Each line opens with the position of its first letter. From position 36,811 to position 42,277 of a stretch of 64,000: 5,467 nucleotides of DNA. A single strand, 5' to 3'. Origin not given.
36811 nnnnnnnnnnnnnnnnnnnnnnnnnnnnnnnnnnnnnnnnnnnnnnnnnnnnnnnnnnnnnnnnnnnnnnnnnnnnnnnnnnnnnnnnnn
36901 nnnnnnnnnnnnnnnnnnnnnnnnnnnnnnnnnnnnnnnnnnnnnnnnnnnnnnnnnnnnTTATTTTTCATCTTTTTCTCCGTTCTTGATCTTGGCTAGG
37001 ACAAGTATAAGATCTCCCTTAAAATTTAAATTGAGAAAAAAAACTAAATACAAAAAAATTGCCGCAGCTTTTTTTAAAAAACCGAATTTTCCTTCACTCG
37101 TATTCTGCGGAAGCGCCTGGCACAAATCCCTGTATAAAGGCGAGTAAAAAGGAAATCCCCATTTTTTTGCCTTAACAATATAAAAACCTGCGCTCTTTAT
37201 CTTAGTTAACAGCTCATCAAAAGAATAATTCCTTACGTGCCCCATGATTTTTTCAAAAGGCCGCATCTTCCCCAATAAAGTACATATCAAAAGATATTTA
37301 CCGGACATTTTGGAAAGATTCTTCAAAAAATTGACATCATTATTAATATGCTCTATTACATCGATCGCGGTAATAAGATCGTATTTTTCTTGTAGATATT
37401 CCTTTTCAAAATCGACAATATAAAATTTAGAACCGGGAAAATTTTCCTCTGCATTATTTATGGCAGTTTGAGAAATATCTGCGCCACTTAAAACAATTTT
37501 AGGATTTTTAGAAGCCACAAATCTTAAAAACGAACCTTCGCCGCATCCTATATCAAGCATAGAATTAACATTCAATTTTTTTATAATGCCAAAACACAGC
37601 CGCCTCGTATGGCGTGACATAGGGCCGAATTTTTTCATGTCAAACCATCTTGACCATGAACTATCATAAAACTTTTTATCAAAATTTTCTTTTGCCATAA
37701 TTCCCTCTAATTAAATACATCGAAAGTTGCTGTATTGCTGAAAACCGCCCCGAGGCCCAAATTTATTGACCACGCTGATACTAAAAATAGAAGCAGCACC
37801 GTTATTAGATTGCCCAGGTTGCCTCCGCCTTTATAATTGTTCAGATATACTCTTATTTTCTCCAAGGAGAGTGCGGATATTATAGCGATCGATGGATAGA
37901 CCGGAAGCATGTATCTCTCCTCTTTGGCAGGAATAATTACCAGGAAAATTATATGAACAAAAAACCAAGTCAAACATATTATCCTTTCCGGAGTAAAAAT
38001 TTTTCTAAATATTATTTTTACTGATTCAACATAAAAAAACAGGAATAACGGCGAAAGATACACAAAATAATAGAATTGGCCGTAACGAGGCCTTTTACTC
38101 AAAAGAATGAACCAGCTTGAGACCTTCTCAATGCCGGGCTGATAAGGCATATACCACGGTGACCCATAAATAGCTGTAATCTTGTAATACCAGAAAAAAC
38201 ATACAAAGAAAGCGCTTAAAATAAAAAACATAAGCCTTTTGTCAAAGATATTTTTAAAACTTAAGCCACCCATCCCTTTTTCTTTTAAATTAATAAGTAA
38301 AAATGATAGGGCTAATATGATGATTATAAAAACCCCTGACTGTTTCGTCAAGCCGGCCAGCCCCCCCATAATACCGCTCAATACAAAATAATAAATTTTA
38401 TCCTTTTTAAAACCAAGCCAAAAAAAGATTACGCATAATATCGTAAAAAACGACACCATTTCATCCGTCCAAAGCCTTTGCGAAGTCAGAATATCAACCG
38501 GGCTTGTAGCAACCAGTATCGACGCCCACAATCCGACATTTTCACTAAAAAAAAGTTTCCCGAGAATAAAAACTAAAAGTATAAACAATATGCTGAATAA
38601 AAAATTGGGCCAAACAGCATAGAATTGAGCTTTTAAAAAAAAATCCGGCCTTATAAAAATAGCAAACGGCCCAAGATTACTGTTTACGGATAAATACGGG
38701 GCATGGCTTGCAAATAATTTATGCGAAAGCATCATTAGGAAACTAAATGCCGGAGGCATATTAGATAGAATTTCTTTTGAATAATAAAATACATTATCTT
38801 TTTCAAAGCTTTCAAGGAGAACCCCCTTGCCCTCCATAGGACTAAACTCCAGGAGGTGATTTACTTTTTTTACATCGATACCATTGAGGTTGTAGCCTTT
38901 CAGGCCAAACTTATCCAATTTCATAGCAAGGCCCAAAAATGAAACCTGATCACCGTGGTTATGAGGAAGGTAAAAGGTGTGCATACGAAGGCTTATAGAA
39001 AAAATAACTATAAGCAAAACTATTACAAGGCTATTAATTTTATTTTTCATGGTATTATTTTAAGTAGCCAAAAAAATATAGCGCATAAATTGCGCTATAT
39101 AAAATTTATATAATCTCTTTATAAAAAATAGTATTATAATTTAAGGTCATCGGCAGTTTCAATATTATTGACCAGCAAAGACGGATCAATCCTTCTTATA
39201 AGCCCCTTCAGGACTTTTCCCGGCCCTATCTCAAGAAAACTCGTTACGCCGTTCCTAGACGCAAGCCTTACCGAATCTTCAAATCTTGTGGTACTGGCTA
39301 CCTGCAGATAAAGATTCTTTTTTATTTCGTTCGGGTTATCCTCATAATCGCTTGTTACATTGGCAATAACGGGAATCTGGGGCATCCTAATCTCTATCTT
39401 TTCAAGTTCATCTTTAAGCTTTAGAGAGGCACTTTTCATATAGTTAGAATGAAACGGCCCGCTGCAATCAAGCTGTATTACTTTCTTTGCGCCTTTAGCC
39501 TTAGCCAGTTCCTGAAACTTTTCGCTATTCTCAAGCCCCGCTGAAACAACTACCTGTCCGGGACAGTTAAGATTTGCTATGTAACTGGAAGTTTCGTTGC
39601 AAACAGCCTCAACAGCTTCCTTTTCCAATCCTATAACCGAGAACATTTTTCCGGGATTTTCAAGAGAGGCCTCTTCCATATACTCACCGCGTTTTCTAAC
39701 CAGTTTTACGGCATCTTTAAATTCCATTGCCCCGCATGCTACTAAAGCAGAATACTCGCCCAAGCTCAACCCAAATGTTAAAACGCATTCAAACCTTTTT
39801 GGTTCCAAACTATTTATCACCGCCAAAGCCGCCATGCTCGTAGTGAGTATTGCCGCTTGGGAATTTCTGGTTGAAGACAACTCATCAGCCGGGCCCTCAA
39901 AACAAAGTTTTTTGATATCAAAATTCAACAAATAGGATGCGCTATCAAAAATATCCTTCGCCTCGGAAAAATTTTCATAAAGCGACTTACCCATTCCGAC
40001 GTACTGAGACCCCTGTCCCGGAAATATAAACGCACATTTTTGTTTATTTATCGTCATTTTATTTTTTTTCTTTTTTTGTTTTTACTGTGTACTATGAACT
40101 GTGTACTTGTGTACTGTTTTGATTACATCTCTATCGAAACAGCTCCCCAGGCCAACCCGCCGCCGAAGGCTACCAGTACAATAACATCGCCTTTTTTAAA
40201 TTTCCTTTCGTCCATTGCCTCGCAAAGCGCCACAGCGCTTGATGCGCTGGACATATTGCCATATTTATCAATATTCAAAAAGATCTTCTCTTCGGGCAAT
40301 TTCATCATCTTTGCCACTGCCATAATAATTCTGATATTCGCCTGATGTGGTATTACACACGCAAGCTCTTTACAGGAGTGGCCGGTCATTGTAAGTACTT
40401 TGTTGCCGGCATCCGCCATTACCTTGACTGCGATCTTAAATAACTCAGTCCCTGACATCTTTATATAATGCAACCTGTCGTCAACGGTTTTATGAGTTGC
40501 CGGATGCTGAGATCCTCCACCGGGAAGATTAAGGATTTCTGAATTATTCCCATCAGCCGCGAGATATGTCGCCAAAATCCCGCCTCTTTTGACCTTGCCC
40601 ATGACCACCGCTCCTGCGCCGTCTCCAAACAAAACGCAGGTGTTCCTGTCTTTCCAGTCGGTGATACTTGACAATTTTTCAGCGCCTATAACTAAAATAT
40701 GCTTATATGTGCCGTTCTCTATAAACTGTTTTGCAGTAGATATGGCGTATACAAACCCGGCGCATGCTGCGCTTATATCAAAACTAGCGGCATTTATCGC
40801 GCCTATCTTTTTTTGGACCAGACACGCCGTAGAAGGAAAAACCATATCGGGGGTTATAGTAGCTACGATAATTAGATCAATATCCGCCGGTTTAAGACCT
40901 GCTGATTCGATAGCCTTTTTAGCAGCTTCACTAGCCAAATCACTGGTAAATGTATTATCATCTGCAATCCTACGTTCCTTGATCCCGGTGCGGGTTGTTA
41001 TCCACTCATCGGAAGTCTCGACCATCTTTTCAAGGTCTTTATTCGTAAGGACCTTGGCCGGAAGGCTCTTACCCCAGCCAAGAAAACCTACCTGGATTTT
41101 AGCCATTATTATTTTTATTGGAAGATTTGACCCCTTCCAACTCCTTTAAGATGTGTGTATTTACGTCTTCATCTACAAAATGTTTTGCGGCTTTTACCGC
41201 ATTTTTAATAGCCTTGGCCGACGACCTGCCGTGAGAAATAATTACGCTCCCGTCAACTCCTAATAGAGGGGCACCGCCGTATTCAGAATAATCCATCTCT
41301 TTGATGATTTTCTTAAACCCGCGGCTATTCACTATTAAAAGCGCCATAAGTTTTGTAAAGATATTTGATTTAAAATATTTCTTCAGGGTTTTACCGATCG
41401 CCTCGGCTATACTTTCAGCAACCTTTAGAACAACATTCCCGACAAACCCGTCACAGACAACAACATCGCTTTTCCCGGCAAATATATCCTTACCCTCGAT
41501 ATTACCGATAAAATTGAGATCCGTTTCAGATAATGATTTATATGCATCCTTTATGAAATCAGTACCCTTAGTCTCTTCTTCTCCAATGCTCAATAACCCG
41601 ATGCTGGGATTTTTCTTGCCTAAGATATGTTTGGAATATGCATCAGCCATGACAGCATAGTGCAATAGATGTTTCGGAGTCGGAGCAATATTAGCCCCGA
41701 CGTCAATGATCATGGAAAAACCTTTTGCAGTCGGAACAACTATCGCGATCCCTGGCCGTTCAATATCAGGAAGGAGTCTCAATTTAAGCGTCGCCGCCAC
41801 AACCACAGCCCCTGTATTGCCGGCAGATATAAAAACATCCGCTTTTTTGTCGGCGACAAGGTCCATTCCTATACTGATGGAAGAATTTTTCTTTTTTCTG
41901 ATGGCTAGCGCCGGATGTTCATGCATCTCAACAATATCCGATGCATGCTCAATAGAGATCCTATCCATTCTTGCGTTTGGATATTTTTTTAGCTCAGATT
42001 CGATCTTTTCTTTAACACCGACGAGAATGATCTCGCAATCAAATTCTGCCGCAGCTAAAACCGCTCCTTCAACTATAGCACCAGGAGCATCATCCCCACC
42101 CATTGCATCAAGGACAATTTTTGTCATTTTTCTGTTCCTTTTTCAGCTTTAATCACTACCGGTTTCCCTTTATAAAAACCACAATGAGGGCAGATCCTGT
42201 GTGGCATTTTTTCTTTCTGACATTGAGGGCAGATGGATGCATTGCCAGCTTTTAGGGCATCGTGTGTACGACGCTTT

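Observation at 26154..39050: ~13-kb envelope glycosylation/methylation island splitting the conserved fab gene cluster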

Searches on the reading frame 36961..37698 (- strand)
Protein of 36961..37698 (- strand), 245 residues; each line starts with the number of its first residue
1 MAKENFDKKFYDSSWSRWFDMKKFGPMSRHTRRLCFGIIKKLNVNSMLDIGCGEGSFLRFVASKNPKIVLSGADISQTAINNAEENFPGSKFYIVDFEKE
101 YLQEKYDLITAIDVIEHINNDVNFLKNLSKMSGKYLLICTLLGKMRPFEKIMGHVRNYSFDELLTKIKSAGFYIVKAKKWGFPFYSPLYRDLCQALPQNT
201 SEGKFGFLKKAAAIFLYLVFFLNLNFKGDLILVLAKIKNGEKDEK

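Call 3: search_protein_families(library=pfam, proteins=[window:36961-37698:-], max_evalue=0.01)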
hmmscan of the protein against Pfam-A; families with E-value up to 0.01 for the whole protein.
window:36961-37698:- (245 aa): 11 families
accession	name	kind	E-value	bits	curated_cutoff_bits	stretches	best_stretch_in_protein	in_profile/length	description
PF08242.18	Methyltransf_12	-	9.8e-14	52.3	30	1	48-130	1-90/98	Methyltransferase domain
PF13489.12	Methyltransf_23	-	1.3e-12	48.2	27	1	40-175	14-162/164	Methyltransferase domain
PF13847.12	Methyltransf_31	-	1.9e-12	47.5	27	1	46-131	6-100/145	Methyltransferase domain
PF13649.12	Methyltransf_25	-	8.5e-10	39.6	27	1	48-129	2-90/97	Methyltransferase domain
PF08241.18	Methyltransf_11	-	1.1e-09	39.2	21.2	1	48-130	1-85/95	Methyltransferase domain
PF05175.20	MTS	-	6.5e-06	26.3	23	1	43-109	31-102/170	Methyltransferase small domain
PF02353.26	CMAS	-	0.00011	22.1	27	1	45-121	64-143/273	Mycolic acid cyclopropane synthetase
PF02390.23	Methyltransf_4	-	0.00039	20.4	24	1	46-86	4-44/173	Putative methyltransferase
PF06325.19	PrmA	-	0.00071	19.6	22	1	25-133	141-254/296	Ribosomal protein L11 methyltransferase (PrmA)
PF01728.25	FtsJ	-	0.0043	17.4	24.1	1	36-109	16-95/181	FtsJ-like methyltransferase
PF05401.17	NodS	-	0.0084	16.4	24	0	42-125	42-126/201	Nodulation protein S (NodS)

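Call 5: search_protein_families(library=ncbifam, proteins=[window:36961-37698:-], max_evalue=0.001)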
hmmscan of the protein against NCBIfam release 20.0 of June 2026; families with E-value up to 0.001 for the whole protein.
window:36961-37698:- (245 aa): 20 families
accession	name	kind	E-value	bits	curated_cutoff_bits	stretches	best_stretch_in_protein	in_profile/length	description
TIGR02072.1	BioC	equivalog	3.3e-10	40.2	184.95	1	39-158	28-157/244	malonyl-ACP O-methyltransferase BioC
TIGR01983.1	UbiG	equivalog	1.8e-09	37.2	102.95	1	40-138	46-151/228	bifunctional 2-polyprenyl-6-hydroxyphenol methylase/3-demethylubiquinol 3-O-methyltransferase UbiG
NF002463.0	PRK01683.1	equivalog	4.1e-09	36.4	297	1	38-129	26-117/258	trans-aconitate 2-methyltransferase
NF008686.0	PRK11705.1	equivalog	2.6e-08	33.3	400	1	42-126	163-251/383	cyclopropane fatty acyl phospholipid synthase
TIGR02021.1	BchM-ChlM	equivalog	6.9e-08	32.2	158.9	1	42-132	53-144/218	magnesium protoporphyrin IX methyltransferase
TIGR04074.1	bacter_Hen1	equivalog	4.1e-06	25.6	340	1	27-120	266-370/462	3' terminal RNA ribose 2'-O-methyltransferase Hen1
NF008300.0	PRK11088.1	equivalog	6.6e-06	25.8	303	1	20-96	63-141/272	23S rRNA (guanine(745)-N(1))-methyltransferase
TIGR03534.1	RF_mod_PrmC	equivalog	1.1e-05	25.1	199.1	1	40-110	85-161/253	peptide chain release factor N(5)-glutamine methyltransferase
NF050150.1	RiPP_MTase_ApyS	equivalog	1.2e-05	24.7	400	1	27-79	125-177/323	RiPP biosynthesis methyltransferase ApyS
TIGR03587.1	Pse_Me-ase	hypoth_equivalog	1.9e-05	24.9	112.05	1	42-140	42-142/204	pseudaminic acid biosynthesis-associated methylase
NF008992.0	PRK12335.1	equivalog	0.00014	21.1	303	1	21-141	102-227/289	SAM-dependent methyltransferase TehB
NF010703.0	PRK14103.1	equivalog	0.00015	21.2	320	1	41-126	27-110/256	trans-aconitate 2-methyltransferase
NF011529.0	PRK14968.1-3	equivalog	0.00024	20.6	162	1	43-109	34-102/198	putative methyltransferase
NF001785.0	PRK00517.2-2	equivalog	0.00036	19.8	188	1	41-111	141-217/282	50S ribosomal protein L11 methyltransferase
NF001786.0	PRK00517.2-4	equivalog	0.0005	19.3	327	1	24-146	122-246/277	50S ribosomal protein L11 methyltransferase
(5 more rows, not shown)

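Call 92: search_protein_families(library=padloc, proteins=[window:36961-37698:-], max_evalue=0.00001)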
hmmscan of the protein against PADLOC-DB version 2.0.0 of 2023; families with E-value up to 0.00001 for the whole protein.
window:36961-37698:- (245 aa): 1 family
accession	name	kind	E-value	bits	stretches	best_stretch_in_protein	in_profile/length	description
PDLC04134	mad2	-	1.1e-10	39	1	28-158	273-416/492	mads_2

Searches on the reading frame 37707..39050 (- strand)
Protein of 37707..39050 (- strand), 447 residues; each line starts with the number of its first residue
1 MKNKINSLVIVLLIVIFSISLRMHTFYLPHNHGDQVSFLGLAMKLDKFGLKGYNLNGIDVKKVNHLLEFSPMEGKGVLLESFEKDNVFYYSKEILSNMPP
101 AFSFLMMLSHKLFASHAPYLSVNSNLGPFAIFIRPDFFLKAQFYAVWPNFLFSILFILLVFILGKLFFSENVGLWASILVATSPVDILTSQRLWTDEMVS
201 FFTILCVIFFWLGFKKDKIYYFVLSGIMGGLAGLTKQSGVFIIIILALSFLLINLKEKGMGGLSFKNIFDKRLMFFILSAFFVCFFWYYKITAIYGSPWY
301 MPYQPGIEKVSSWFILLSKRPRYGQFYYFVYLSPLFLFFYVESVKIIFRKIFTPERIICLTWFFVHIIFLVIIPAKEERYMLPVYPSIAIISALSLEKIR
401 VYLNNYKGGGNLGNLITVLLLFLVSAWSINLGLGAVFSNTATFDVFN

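Call 3: search_protein_families(library=pfam, proteins=[window:37707-39050:-], max_evalue=0.01)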
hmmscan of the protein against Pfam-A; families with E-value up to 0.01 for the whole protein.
window:37707-39050:- (447 aa): 2 families
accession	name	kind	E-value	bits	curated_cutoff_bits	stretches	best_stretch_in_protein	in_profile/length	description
PF13231.12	PMT_2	-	6.1e-11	43.2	26.1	1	140-254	19-132/160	Dolichyl-phosphate-mannose-protein mannosyltransferase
PF02366.24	PMT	-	3.6e-07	30.4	22.7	1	143-281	84-230/245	Dolichyl-phosphate-mannose-protein mannosyltransferase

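Call 5: search_protein_families(library=ncbifam, proteins=[window:37707-39050:-], max_evalue=0.001)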
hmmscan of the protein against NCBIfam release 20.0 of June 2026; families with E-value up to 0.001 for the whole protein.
window:37707-39050:- (447 aa): 1 family
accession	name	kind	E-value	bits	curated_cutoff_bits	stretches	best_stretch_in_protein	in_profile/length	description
TIGR03663.1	TIGR03663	subfamily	2.5e-05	23.5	126.25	1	148-351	76-287/435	flippase activity-associated protein Agl23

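Call 58: search_solved_structures(query=window:37707-39050:-, max_evalue=1)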
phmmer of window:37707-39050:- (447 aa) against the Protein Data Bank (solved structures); distinct sequences matched with E-value up to 1: 0.

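Call 88: list_cluster_members(proteins=[P0004, P0001, window:37707-39050:-, window:28194-29564:-])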
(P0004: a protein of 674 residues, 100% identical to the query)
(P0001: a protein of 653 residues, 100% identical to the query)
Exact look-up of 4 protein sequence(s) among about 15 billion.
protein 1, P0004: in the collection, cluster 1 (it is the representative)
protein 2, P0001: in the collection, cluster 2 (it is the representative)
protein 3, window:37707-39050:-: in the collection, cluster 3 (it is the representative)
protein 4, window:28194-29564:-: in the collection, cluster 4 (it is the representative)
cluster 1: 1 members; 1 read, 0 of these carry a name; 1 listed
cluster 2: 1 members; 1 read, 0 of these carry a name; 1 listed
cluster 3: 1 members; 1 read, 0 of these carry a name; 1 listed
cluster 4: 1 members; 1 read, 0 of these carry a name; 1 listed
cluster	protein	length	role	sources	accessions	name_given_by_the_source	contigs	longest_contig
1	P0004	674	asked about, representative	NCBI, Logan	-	-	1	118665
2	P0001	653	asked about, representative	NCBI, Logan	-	-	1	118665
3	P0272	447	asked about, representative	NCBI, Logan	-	-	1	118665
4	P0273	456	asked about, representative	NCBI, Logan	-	-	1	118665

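Call 92: search_protein_families(library=padloc, proteins=[window:37707-39050:-], max_evalue=0.00001)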
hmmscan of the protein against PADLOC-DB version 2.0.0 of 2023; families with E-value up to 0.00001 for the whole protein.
window:37707-39050:- (447 aa): 0 families

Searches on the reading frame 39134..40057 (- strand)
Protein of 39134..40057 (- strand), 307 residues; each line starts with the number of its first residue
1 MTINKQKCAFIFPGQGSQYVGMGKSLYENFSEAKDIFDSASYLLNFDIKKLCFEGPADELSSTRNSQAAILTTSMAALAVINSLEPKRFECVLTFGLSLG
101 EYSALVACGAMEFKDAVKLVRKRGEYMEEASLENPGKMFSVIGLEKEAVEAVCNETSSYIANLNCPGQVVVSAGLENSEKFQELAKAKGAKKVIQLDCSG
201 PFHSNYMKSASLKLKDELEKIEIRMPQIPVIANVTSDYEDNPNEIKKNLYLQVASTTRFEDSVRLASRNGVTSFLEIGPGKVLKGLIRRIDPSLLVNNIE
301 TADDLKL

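Call 4: search_protein_families(library=pfam, proteins=[window:39134-40057:-], max_evalue=0.01)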
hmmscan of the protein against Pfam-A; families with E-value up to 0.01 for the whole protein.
window:39134-40057:- (307 aa): 1 family
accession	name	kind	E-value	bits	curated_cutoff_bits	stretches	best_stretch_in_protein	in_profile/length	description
PF00698.26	Acyl_transf_1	-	3.9e-29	102.6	32.7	1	10-284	2-272/319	Acyl transferase domain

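Call 14: find_related_loci(query=window:39134-40057:-, collection=genome_contigs, flank=10000)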
Query window:39134-40057:- (307 aa) in genome_contigs; peptide patterns used: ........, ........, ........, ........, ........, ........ (x = any residue, [..] = any of these).
286 stretches matched a pattern; 229 encode a relative of the query (tblastn E <= 1e-3); the best 80 are kept; 80 distinct loci.
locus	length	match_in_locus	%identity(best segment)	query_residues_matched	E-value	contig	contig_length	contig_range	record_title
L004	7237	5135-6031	52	6-305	1e-97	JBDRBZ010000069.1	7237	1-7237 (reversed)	MAG: Candidatus Omnitrophota bacterium isolate MEGAHIT-group-1.155 k141_10833085, whole genome shotgun sequence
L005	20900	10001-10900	44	7-301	7e-84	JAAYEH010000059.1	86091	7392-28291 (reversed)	MAG: Rhodopirellula sp. isolate AS06rmzACSIP_8 74219_AS06, whole genome shotgun sequence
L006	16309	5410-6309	46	7-301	3e-83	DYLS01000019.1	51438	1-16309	MAG TPA_asm: Blastopirellula marina isolate SulCav_AS07-7_2_60_60 SulCav_AS07_7_535_length_51438_cov_33_144017, whole ge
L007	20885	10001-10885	46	4-290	1e-82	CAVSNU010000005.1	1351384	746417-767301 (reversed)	MAG: uncultured Chloroflexia bacterium isolate MFD03066.bin.1.56 genome assembly, contig: contig_7346, whole genome shot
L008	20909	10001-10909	44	7-304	2e-82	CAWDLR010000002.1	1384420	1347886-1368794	MAG: uncultured Planctomycetaceae bacterium isolate MFD04492.bin.1.203 genome assembly, contig: contig_12277, whole geno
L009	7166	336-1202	46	7-291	3e-82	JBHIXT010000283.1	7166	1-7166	MAG: Planctomycetaceae bacterium isolate MAG57 WDNA05_bin.39.strict_283, whole genome shotgun sequence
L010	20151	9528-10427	43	7-301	2e-81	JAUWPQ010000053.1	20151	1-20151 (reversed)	MAG: Planctomycetota bacterium isolate CSMAG_2480 CSMAG_2480_k141_131059_length_20151_cov_122.8659, whole genome shotgun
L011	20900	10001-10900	43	7-301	2e-81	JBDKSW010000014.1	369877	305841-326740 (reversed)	MAG: Thermoguttaceae bacterium isolate 6_bin.44 c_000001140862, whole genome shotgun sequence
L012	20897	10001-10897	45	9-305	8e-81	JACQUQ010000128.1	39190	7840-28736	MAG: Chloroflexi bacterium isolate NC_groundwater_1441_Ag_S-0.65um_68_29 S_p65_S5_coassembly_k141_2812648, whole genome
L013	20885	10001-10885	44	4-290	1e-80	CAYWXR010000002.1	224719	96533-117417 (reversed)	MAG TPA_asm: uncultured Thermomicrobiales bacterium isolate SRP268622_co1_373 genome assembly, contig: NODE_37_length_22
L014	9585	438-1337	44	7-301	9e-81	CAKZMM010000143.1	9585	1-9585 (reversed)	MAG TPA_asm: uncultured Thermogutta sp. isolate SRR5214706_bin.34_CONCOCT_v1.1_MAG genome assembly, contig: ERZ1744544.3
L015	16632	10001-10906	44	7-304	2e-80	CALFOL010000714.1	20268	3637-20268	MAG TPA_asm: uncultured Planctomycetaceae bacterium isolate ERR2206773_bin.94_CONCOCT_v1.1_MAG genome assembly, contig:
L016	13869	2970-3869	43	7-301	4e-80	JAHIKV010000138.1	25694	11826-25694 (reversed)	MAG: Planctomycetota bacterium isolate KR13_N1.mb.7 KR13_N1.mb.7_k141_107648, whole genome shotgun sequence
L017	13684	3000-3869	45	7-291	1e-79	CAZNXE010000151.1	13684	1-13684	MAG TPA_asm: uncultured Planctomycetaceae bacterium isolate SRP215229_co1_182 genome assembly, contig: NODE_2883_length_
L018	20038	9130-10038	44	7-304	3e-79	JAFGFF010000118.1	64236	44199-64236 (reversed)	MAG: Pirellulales bacterium isolate Zod_Metabat.1299 k87_3665418, whole genome shotgun sequence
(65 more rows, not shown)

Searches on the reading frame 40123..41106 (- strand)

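Call 4: search_protein_families(library=pfam, proteins=[window:40123-41106:-], max_evalue=0.01)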
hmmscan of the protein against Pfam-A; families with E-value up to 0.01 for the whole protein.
window:40123-41106:- (327 aa): 8 families
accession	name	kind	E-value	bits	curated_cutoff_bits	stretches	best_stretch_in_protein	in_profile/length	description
PF08545.16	ACP_syn_III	-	2.8e-33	114.1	24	1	109-186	1-80/80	3-Oxoacyl-[acyl-carrier-protein (ACP)] synthase III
PF08541.16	ACP_syn_III_C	-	3.5e-32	110.9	26.6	1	242-326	5-89/90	3-Oxoacyl-[acyl-carrier-protein (ACP)] synthase III C terminal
PF00108.29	Thiolase_N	-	2.5e-11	43.9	26.4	1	38-153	7-123/260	Thiolase, N-terminal domain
PF00195.25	Chal_sti_synt_N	-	2.7e-05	24.2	27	1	50-170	95-222/225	Chalcone and stilbene synthases, N-terminal domain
PF22691.2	Thiolase_C_1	-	0.00081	19.6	28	1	43-80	5-42/144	Thiolase C-terminal domain-like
PF02803.24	Thiolase_C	-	0.0067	16.5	27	0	232-278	26-72/123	Thiolase, C-terminal domain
PF00109.32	ketoacyl-synt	-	0.008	16.2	20.8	0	106-147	165-206/252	Beta-ketoacyl synthase, N-terminal domain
PF08392.18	FAE1_CUT1_RppA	-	0.0099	15.7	27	0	54-148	83-178/290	FAE1/Type III polyketide synthase-like protein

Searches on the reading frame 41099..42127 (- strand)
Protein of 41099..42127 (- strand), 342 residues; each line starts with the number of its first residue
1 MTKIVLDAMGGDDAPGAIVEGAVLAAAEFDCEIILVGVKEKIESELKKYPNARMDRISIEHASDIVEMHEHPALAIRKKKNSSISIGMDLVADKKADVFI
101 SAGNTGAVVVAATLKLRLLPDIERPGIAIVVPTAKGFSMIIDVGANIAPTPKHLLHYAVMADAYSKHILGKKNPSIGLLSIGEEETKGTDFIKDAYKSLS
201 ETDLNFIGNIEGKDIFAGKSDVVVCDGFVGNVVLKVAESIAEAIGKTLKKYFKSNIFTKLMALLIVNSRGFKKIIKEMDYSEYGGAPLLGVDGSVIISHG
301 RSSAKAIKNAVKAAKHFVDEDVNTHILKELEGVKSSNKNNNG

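Call 4: search_protein_families(library=pfam, proteins=[window:41099-42127:-], max_evalue=0.01)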
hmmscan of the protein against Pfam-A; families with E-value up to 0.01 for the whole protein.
window:41099-42127:- (342 aa): 1 family
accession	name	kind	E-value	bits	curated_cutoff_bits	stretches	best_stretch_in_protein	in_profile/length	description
PF02504.20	FA_synthesis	-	5e-108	361.5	29.1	1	3-323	2-322/324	Fatty acid synthesis protein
